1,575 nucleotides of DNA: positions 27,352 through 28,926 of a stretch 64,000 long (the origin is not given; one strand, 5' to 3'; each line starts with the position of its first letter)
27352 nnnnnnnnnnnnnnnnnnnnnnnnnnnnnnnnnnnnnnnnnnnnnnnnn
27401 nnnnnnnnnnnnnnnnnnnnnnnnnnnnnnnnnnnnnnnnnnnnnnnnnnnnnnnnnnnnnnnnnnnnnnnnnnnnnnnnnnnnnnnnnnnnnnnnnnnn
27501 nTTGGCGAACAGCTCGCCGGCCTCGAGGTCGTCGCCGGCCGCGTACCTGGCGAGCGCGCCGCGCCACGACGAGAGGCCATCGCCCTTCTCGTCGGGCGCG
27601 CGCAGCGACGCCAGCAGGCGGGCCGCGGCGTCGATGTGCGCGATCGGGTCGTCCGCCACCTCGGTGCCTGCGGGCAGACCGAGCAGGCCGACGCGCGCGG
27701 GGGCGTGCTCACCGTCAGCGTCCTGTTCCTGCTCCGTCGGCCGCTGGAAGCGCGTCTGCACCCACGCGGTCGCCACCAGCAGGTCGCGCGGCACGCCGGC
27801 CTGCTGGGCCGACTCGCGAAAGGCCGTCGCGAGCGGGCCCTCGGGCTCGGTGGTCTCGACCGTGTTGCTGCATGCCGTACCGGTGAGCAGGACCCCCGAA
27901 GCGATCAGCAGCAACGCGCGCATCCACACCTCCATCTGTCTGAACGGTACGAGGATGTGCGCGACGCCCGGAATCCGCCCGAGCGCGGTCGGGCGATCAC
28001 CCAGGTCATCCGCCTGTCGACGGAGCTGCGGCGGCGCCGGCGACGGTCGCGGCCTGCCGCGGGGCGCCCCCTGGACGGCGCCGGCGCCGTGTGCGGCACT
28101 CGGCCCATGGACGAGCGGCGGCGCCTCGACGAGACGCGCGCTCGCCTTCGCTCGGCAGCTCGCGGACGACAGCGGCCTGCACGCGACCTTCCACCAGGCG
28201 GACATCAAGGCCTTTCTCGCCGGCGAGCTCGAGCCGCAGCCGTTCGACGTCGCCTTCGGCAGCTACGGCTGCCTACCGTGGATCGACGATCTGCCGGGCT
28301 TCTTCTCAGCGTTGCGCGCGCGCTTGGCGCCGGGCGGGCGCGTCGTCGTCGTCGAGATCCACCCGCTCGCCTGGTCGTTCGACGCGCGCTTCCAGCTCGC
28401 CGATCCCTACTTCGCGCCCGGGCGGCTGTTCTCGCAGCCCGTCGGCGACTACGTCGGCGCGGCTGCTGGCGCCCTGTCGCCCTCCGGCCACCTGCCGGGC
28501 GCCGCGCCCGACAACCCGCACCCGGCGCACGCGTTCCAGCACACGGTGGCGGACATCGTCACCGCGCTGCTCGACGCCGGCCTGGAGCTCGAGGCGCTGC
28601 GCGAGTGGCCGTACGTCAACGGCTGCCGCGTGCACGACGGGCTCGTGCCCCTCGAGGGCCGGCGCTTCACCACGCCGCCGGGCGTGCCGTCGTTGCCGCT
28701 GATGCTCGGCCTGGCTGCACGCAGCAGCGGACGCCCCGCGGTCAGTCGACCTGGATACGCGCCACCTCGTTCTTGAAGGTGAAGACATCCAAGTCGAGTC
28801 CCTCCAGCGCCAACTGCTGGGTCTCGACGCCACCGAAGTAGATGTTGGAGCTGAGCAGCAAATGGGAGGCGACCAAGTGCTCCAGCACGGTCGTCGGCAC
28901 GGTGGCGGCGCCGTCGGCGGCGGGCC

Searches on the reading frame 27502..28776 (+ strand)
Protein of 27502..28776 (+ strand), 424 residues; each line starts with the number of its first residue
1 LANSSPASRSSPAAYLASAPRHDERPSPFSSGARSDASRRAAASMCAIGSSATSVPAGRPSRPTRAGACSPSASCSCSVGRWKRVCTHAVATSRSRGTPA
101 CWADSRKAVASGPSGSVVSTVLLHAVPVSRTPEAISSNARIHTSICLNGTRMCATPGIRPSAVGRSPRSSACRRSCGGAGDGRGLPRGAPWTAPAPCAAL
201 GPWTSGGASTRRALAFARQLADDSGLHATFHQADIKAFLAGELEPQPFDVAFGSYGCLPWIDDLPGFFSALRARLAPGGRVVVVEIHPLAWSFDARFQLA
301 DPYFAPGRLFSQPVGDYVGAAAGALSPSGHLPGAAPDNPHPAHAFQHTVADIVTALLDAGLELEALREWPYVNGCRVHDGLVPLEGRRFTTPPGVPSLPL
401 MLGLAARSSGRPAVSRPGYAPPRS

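Call 51: search_protein_families(library=pfam, proteins=[window:27502-28776:+], max_evalue=0.0001)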
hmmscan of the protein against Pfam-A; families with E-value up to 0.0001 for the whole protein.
window:27502-28776:+ (424 aa): 1 family
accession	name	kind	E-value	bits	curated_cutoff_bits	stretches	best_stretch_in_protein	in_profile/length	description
PF13649.12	Methyltransf_25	-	8.4e-05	23.6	27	0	212-279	32-97/97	Methyltransferase domain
